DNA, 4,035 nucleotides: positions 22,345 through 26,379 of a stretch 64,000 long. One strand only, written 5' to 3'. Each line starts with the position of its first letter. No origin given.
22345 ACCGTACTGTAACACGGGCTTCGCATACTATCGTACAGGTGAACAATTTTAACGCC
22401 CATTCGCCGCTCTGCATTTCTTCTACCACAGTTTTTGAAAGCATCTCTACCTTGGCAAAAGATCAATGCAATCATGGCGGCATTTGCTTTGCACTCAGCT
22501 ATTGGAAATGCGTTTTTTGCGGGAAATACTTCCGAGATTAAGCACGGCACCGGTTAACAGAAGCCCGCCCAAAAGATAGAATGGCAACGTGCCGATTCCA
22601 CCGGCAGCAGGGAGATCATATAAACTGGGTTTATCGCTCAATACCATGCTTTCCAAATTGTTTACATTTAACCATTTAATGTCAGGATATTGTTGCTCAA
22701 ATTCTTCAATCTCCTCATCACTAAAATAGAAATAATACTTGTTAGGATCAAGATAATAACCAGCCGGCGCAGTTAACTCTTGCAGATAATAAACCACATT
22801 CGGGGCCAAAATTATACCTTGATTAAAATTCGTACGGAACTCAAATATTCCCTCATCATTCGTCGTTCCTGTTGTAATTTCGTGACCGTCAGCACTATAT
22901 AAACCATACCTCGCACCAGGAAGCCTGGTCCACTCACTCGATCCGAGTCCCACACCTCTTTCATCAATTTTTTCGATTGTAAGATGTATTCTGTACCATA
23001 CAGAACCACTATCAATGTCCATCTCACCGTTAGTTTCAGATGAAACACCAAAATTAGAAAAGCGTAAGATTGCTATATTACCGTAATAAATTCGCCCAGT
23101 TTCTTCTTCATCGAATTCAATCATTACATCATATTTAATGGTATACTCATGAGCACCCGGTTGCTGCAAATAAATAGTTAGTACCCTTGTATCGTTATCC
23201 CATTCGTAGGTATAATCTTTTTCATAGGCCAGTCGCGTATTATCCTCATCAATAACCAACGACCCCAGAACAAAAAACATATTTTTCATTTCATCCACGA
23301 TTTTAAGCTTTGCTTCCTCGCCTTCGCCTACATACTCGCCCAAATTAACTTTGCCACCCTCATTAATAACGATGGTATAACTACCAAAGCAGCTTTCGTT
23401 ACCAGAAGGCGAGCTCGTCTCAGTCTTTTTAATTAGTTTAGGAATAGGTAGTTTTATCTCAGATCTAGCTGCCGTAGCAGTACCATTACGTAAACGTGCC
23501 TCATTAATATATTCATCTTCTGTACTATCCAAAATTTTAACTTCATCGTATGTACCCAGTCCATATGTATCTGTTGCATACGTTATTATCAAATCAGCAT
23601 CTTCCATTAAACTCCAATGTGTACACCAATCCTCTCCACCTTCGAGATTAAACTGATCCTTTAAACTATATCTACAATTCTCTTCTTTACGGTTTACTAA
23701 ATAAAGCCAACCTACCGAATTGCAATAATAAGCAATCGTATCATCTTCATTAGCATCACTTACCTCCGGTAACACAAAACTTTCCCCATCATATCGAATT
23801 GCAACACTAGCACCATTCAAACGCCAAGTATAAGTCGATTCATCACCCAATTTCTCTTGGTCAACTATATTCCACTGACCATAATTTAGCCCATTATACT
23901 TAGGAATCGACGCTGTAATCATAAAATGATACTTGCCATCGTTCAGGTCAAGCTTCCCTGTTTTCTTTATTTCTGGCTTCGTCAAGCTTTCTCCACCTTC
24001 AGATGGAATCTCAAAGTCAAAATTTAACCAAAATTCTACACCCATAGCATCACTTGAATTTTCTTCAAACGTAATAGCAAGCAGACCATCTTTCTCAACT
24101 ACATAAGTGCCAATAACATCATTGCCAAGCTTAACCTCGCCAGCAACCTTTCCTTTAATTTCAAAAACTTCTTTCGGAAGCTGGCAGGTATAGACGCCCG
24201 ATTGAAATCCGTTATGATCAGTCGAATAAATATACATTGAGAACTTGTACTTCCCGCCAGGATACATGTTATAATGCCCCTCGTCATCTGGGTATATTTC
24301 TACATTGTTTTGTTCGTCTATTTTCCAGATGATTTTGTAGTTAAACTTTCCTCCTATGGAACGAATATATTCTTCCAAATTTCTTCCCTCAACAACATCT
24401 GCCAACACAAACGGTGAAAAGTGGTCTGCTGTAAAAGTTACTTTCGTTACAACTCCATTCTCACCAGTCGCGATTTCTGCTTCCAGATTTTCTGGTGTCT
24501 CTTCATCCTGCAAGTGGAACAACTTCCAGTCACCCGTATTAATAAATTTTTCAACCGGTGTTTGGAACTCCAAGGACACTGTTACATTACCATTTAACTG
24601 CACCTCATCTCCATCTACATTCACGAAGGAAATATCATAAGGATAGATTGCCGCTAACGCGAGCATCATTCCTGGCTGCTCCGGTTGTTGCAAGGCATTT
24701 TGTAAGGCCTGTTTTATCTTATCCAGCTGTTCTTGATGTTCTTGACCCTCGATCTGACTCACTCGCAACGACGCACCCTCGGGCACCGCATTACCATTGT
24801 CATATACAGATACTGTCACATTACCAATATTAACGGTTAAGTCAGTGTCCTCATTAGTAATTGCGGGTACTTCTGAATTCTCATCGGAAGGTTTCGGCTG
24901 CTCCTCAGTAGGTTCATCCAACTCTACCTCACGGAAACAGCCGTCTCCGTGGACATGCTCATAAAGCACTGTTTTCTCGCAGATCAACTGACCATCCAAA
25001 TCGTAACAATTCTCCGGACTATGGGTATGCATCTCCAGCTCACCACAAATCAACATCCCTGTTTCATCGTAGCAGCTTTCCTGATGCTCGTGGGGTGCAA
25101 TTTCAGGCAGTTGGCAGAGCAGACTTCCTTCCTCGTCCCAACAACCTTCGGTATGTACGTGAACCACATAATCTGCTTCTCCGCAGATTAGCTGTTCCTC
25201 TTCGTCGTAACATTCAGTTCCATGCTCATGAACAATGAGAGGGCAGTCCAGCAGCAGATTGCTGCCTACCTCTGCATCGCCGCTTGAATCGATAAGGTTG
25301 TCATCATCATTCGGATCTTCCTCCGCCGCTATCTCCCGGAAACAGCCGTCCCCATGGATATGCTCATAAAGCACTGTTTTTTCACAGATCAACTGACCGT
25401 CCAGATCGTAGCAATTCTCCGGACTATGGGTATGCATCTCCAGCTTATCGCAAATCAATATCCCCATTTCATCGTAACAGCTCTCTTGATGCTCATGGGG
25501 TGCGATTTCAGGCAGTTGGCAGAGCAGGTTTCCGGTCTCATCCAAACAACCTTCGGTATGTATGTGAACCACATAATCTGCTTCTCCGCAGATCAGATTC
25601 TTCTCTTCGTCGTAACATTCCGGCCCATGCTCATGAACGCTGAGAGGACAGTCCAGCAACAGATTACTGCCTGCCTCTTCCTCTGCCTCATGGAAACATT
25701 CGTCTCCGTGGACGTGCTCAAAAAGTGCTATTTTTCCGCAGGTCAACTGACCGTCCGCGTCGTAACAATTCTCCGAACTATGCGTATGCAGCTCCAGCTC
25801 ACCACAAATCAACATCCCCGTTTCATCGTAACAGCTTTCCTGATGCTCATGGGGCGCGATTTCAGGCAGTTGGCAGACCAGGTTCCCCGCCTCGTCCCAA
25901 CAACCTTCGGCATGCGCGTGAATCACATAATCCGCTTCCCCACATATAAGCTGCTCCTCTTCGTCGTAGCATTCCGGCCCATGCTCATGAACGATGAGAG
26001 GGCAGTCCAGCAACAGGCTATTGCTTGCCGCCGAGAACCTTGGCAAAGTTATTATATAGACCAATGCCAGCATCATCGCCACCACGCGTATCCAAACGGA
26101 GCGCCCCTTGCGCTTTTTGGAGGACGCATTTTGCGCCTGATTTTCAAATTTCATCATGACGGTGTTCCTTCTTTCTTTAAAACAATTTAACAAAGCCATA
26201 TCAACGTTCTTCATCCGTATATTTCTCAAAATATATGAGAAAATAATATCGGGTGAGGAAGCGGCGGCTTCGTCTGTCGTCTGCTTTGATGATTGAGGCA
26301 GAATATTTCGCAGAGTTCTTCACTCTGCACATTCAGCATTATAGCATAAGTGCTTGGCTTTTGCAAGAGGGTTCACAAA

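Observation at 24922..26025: Triple tandem repeat of 15 C-x(4-7)-H-x-H-x(3-4)-C modules at the N-terminus of a secreted, wall-anchored protein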

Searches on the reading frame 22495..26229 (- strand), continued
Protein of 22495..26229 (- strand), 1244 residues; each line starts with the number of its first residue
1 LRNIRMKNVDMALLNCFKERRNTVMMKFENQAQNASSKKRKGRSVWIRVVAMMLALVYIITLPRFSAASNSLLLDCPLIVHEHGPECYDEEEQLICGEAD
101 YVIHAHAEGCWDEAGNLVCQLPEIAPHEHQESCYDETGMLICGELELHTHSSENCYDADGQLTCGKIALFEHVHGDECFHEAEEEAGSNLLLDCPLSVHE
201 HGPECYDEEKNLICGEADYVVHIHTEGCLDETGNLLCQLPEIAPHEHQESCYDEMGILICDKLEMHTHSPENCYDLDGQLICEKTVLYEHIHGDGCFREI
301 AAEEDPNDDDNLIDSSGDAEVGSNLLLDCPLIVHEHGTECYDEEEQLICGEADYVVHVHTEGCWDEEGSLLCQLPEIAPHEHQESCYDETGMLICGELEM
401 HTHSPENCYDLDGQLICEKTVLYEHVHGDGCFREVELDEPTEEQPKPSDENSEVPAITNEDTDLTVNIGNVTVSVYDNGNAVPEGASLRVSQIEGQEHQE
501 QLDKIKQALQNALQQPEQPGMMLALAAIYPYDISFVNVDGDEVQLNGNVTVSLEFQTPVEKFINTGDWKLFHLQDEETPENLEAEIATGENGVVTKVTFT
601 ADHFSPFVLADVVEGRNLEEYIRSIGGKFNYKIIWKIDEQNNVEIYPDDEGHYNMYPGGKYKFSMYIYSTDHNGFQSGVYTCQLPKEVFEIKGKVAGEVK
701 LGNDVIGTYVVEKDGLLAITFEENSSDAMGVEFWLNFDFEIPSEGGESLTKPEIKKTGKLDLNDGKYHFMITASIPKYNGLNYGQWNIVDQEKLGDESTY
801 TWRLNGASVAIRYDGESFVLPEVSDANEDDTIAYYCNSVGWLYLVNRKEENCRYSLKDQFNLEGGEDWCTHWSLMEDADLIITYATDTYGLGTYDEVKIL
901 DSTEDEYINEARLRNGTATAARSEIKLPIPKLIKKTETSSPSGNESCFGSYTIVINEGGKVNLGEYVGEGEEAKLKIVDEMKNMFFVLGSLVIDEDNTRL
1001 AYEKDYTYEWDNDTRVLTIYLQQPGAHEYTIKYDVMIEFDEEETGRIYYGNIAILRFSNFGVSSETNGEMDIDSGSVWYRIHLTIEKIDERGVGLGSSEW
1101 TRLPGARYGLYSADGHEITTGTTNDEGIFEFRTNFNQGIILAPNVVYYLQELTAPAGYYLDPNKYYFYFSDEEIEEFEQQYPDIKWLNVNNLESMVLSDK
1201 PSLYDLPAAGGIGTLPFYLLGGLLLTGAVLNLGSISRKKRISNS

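Call 77: find_encoding_contigs(protein=P0101, flank=10000, max_places=1)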
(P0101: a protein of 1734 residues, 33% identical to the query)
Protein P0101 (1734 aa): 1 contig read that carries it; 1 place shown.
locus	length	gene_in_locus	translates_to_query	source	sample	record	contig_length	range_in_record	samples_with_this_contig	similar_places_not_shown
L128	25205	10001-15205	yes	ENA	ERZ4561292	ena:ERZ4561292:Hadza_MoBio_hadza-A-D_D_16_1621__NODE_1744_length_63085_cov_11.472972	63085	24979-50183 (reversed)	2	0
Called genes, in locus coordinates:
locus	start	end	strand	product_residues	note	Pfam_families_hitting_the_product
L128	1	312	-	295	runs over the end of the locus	PF13191:AAA_16 (weak), PF00004:AAA, PF07724:AAA_2, PF07726:AAA_3 (faint), PF07728:AAA_5, PF13401:AAA_22 (weak)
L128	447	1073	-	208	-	PF00702:Hydrolase, PF13419:HAD_2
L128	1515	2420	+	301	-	PF00497:SBP_bac_3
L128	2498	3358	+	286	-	PF00528:BPD_transp_1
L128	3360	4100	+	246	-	PF02463:SMC_N, PF09818:ABC_ATPase (faint), PF13476:AAA_23 (weak), PF13555:AAA_29 (weak), PF00005:ABC_tran, PF13304:AAA_21 (weak)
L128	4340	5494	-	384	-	PF00933:Glyco_hydro_3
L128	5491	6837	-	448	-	PF01554:MatE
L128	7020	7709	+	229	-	PF07385:Lyx_isomer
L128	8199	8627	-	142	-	-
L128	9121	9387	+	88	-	-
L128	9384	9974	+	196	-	PF10502:Peptidase_S26, PF00717:Peptidase_S24 (weak)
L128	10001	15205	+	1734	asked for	PF00746:Gram_pos_anchor (faint), PF12892:FctA, PF16738:CBM26, PF17802:SpaA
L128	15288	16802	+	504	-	PF17802:SpaA, PF00746:Gram_pos_anchor (weak)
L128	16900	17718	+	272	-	PF04203:Sortase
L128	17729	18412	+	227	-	-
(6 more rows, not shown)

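Call 92: find_encoding_contigs(protein=P0255, flank=6000, max_places=3)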
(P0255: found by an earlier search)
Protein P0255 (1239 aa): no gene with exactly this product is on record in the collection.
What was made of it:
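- Tried and rejected: The NCBI copy's contig could not be fetched (call 92).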

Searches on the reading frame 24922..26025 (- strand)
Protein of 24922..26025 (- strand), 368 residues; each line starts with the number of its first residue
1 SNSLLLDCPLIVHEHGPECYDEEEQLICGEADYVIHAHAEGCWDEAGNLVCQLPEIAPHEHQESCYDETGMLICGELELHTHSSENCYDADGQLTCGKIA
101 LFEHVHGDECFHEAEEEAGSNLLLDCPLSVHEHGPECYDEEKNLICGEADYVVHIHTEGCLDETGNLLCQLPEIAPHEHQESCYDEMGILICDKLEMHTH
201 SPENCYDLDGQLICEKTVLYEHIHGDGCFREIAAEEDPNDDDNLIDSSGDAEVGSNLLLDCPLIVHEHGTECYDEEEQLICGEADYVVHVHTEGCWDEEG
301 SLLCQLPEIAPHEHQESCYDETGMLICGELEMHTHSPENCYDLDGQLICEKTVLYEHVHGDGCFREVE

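Call 86: search_protein_families(library=pfam, proteins=[window:24922-26025:-], max_evalue=10)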
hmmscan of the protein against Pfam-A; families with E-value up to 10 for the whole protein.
window:24922-26025:- (368 aa): 5 families
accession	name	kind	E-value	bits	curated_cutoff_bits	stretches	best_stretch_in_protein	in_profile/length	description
PF09623.16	Cas_NE0113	-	0.032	14.5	23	0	143-173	119-149/208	CRISPR-associated protein NE0113 (Cas_NE0113)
PF14499.12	DUF4437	-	0.084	12.4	24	0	47-84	172-209/250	Domain of unknown function (DUF4437)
PF22831.2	CATSPERB_Ig-like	-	0.3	11.8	27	0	253-306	18-71/107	CATSPERB Ig-like domain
PF23184.1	WD40_CFAP43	-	0.31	10.5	26.9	0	273-293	291-311/324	CFAP43, WD40 domain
PF03782.22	AMOP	-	1.6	9.3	25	2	312-343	72-103/143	AMOP domain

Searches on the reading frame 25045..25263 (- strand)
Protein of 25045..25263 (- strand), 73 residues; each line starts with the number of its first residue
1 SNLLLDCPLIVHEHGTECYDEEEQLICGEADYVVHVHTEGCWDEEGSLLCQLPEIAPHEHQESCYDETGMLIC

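Call 64: predict_structure(alignment_id=A3)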
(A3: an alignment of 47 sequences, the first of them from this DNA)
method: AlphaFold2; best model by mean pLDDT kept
length: 73 residues; sequences in the alignment: 47
mean_pLDDT: 79.5   pTM: 0.44
mean pLDDT of the five models: 79.5, 74.3, 73.8, 72.9, 68.8
residues with pLDDT >= 90: 9; 70-90: 53; 50-70: 8; < 50: 3
segments of 3 or more residues with pLDDT < 50: 1-3
pLDDT, mean of each block of 10 residues (from residue 1): 59 88 87 79 83 74 87 76
secondary structure, 60 per line:
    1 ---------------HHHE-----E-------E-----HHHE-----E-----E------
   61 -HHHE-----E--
elements in order:

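Call 81: search_solved_structures(query=A3, max_evalue=10, show_alignments=3)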
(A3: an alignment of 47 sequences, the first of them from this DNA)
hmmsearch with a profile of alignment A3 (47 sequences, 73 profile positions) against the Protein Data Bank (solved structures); distinct sequences matched with E-value up to 10: 3.
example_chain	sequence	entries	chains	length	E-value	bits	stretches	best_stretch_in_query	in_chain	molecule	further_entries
5j2s_A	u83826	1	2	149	0.99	12.7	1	4-26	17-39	Killer cell lectin-like receptor subfamily B member 1B allele A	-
7odu_C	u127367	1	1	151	1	12.6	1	4-26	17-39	Killer cell lectin-like receptor subfamily B member 1B allele A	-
8iuf_E1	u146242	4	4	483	1.1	12.5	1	9-39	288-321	NDUEG1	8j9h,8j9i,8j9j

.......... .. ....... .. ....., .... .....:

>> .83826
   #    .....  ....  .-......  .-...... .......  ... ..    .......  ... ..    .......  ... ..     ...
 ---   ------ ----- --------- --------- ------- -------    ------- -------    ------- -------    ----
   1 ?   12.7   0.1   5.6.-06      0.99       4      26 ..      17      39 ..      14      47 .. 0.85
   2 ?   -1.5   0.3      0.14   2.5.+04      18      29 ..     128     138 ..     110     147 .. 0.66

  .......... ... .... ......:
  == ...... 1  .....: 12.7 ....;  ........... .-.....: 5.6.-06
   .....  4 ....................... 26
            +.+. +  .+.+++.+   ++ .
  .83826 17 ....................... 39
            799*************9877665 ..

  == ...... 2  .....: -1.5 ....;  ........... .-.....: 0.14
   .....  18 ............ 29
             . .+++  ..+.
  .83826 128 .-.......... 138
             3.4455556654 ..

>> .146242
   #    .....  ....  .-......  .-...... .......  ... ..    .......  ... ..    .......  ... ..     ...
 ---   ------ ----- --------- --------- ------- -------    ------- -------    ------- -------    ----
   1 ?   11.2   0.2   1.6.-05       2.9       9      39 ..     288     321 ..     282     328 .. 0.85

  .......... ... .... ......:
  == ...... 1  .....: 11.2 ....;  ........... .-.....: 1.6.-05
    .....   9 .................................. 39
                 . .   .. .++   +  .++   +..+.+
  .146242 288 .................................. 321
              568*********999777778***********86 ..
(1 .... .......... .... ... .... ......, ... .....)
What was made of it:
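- A weak chance-level match to the disulfide-closed N-terminal hairpin of C-type lectin-like receptors (E about 1, call 81) is a reminder that C...C could be a disulfide. There is a chance-level resemblance to the disulfide-closed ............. hairpin of NKR-P1B (call 81).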
